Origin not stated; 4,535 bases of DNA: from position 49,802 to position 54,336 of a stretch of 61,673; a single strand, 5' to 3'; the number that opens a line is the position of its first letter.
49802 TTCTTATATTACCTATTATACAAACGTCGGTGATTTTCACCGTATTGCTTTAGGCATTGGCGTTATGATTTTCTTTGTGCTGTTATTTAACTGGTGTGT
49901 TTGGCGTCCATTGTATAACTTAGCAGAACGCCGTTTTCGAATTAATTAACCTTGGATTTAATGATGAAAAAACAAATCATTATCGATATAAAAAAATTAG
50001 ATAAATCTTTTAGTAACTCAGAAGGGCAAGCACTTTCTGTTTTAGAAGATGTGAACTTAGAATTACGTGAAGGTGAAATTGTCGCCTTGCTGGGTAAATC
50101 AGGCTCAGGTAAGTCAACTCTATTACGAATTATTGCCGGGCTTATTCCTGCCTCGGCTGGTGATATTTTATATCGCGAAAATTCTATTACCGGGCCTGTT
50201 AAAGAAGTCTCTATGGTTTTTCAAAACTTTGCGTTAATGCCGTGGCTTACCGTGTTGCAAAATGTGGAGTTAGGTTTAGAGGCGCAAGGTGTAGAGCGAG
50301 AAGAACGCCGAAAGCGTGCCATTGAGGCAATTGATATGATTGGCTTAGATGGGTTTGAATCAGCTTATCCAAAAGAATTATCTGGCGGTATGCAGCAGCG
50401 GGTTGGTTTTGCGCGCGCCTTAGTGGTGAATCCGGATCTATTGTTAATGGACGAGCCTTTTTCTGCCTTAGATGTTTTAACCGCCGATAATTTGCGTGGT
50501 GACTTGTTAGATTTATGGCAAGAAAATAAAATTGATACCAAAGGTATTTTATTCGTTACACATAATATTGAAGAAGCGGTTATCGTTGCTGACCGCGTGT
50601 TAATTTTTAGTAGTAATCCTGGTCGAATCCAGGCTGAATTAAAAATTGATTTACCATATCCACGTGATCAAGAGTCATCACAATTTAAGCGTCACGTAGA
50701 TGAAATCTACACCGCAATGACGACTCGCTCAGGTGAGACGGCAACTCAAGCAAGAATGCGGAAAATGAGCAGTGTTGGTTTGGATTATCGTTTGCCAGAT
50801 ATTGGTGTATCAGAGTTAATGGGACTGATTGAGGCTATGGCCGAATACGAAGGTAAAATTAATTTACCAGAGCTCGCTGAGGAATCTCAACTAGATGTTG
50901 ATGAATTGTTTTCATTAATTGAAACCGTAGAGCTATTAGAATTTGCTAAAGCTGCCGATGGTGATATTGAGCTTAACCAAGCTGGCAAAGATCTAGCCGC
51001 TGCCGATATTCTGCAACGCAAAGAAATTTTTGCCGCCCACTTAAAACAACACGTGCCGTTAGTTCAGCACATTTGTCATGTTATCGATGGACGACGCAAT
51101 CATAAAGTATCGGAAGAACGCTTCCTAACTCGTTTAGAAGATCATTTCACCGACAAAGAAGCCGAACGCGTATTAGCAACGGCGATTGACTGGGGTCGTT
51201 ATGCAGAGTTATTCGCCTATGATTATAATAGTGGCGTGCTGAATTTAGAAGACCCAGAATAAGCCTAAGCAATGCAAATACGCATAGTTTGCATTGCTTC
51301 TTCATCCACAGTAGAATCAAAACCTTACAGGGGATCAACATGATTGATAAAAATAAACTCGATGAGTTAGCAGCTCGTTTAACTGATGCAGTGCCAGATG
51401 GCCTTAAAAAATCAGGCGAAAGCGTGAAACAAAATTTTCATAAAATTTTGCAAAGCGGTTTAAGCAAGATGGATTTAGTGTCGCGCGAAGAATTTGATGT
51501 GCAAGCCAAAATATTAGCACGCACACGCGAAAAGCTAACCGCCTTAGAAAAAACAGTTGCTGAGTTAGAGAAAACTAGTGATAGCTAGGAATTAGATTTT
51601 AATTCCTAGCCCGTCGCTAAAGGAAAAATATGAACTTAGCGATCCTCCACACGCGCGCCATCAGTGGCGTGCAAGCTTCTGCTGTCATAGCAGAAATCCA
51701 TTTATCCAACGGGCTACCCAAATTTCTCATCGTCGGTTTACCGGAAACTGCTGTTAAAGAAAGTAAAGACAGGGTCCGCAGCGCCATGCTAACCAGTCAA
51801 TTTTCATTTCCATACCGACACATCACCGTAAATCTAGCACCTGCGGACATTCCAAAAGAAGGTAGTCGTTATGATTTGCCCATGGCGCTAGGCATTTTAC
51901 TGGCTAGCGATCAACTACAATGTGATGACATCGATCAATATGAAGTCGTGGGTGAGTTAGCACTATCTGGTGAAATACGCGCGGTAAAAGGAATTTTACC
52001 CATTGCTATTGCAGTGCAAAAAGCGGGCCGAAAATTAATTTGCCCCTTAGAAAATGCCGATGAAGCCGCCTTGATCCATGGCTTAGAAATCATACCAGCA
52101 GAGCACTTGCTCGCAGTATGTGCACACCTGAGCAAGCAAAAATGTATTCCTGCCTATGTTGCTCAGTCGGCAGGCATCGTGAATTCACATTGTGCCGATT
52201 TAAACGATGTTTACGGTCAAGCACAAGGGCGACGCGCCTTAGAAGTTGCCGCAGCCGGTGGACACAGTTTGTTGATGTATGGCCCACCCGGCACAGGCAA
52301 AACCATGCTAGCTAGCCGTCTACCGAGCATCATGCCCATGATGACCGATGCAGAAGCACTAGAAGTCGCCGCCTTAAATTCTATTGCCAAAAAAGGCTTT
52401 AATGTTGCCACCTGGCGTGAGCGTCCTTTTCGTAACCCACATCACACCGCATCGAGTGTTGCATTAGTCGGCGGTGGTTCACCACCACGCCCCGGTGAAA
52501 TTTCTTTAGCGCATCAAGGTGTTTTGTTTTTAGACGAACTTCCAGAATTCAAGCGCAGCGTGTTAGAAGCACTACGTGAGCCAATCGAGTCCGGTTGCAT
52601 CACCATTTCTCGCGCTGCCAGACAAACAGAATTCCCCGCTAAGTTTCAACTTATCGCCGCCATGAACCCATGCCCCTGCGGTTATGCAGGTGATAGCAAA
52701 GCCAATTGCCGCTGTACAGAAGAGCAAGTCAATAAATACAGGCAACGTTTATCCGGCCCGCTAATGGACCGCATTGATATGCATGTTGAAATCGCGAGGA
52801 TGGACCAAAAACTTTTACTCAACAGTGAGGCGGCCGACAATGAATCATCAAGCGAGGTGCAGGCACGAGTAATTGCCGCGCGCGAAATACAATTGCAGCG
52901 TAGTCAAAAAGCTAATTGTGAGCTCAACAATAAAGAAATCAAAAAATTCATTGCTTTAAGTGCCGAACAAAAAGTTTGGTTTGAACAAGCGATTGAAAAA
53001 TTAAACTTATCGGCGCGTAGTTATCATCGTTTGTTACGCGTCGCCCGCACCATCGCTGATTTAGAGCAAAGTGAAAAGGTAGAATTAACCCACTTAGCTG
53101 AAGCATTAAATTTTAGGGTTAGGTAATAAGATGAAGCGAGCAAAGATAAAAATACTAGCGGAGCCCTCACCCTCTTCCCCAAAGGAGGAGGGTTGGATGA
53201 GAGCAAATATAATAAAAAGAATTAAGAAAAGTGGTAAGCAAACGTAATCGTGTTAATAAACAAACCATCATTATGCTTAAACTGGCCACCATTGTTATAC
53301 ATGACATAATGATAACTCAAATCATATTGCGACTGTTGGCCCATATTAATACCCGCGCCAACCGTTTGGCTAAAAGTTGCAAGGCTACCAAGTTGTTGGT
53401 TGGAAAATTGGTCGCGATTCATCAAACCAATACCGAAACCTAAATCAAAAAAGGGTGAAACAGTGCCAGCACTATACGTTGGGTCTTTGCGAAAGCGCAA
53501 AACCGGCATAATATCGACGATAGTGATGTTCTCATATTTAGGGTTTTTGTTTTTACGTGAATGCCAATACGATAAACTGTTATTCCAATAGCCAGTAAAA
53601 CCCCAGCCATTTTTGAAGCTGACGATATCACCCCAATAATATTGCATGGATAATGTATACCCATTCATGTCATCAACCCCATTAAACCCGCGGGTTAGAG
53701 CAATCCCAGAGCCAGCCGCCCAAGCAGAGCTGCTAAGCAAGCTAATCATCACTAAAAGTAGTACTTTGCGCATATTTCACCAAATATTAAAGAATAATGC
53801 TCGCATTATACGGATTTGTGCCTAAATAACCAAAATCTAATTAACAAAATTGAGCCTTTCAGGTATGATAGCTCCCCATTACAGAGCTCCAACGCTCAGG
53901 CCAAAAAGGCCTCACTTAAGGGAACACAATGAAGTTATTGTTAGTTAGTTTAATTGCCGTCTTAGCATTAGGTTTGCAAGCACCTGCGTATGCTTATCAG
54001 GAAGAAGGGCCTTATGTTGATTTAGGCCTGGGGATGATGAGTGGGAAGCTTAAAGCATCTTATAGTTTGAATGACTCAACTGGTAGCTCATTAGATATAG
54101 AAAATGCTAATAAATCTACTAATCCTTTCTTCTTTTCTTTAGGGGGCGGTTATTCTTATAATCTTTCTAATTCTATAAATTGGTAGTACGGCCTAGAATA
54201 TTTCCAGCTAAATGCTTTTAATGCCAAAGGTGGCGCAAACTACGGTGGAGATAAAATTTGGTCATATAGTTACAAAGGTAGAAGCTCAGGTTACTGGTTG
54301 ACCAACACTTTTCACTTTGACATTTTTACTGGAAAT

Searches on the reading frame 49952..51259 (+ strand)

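Call 28: search_protein_families(library=ncbifam, max_evalue=1e-20, proteins=[window:49952-51259:+])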
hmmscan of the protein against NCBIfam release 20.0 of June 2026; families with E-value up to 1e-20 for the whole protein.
window:49952-51259:+ (436 aa): 108 families (the best 25 are shown)
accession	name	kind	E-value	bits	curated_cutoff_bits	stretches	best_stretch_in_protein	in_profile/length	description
NF008421.0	PRK11248.1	equivalog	2.5e-66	223.8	357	1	24-234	12-217/255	taurine ABC transporter ATP-binding subunit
NF040729.1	ABC_ATP_SaoA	equivalog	3.4e-66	223.2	360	1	11-254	2-241/248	ABC transporter ATP-binding protein SaoA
TIGR01186.1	proV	subfamily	3.3e-61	207.4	326.6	1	29-220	8-204/363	betaine/proline/choline family ABC transporter ATP-binding protein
TIGR03415.1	ABC_choXWV_ATP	equivalog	2.1e-60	204.7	483.75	1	18-221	28-240/382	choline ABC transporter ATP-binding protein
TIGR03265.1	PhnT2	equivalog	2.9e-60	204.4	457.7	1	11-220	5-209/353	putative 2-aminoethylphosphonate ABC transporter ATP-binding protein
TIGR01184.1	ntrCD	subfamily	3.8e-57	193.5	291.8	1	31-242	1-212/230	nitrate ABC transporter ATP-binding protein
NF008420.0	PRK11247.1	equivalog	9e-54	182.3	395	1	7-268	9-254/257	aliphatic sulfonates ABC transporter ATP-binding protein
TIGR00968.1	3a0106s01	subfamily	8.5e-53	179.3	342.75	1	13-221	3-206/237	sulfate ABC transporter ATP-binding protein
NF006987.0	PRK09452.1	equivalog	3.7e-52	177.3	482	1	4-227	11-227/378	spermidine/putrescine ABC transporter ATP-binding protein PotA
TIGR03258.1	PhnT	equivalog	3.2e-51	174.5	499.15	1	27-220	20-214/359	2-aminoethylphosphonate ABC transport system ATP-binding subunit PhnT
NF043075.1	MMSYN1_0197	equivalog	2.6e-50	171.3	550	1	10-227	2-212/341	spermidine/putrescine ABC transporter ATP-binding protein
NF008513.0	PRK11432.1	equivalog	3.8e-49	167.5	496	1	6-220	2-211/351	ferric ABC transporter ATP-binding protein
NF007480.0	PRK10070.1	equivalog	7.5e-49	166.6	444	1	31-220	44-239/400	glycine betaine/L-proline ABC transporter ATP-binding protein ProV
TIGR01187.1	potA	subfamily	2e-48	165.1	355.6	1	46-221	1-176/325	polyamine ABC transporter ATP-binding protein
NF008105.0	PRK10851.1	equivalog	5.3e-48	163.5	502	1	11-221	3-212/362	sulfate/thiosulfate ABC transporter ATP-binding protein CysA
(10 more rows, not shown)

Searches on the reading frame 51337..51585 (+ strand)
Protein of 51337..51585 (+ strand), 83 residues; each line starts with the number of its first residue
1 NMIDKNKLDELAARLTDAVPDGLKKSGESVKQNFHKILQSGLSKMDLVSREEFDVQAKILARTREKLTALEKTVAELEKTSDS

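Call 28: search_protein_families(library=ncbifam, max_evalue=1e-20, proteins=[window:51337-51585:+])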
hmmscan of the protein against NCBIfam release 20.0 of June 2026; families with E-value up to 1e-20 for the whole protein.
window:51337-51585:+ (83 aa): 1 family
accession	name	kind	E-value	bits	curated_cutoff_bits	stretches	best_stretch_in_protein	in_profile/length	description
NF047835.1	UbiqAccUbiK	equivalog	1.4e-31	108.7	100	1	2-80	1-79/91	ubiquinone biosynthesis accessory factor UbiK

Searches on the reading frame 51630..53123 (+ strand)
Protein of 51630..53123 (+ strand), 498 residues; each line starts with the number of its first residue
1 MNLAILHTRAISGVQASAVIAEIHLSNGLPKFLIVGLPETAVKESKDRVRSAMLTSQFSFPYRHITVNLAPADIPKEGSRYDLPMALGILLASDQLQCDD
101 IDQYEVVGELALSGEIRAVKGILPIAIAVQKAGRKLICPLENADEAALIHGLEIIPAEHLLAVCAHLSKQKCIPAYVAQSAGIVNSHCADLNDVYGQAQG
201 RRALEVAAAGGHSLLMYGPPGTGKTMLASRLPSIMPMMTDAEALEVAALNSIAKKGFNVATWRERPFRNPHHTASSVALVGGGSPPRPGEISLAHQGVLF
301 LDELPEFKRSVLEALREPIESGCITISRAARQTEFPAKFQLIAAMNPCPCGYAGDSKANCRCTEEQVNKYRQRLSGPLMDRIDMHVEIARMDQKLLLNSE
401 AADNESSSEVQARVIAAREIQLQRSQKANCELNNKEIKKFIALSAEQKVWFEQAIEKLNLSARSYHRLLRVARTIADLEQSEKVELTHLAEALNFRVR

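Call 28: search_protein_families(library=ncbifam, max_evalue=1e-20, proteins=[window:51630-53123:+])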
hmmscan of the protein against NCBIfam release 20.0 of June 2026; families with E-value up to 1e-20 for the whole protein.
window:51630-53123:+ (498 aa): 2 families
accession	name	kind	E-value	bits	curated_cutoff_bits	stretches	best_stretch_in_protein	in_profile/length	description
TIGR00368.1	TIGR00368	hypoth_equivalog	1.9e-197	656.8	362.4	1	7-496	2-499/499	YifB family Mg chelatase-like AAA ATPase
NF007365.0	PRK09862.1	equivalog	3.5e-175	583.4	530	1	1-496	1-492/506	YifB family Mg chelatase-like AAA ATPase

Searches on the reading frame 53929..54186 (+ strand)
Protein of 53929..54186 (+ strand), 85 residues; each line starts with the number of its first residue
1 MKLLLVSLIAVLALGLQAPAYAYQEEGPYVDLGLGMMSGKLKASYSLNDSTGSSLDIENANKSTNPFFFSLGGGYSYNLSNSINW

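Call 60: find_encoding_contigs(protein=window:53929-54186:+, flank=10000, max_places=10)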
Protein window:53929-54186:+ (85 aa): 2 contigs read that carry it; 2 places shown.
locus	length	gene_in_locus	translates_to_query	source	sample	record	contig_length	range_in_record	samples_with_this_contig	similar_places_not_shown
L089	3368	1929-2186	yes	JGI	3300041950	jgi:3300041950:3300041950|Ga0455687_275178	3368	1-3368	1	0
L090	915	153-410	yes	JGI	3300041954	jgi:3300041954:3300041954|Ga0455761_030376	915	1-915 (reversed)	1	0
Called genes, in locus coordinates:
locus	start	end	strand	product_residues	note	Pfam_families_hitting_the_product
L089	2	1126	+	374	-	?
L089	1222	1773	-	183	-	PF09411:PagL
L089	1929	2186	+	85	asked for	-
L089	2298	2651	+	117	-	-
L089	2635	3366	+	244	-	?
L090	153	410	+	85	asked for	-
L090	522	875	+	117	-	-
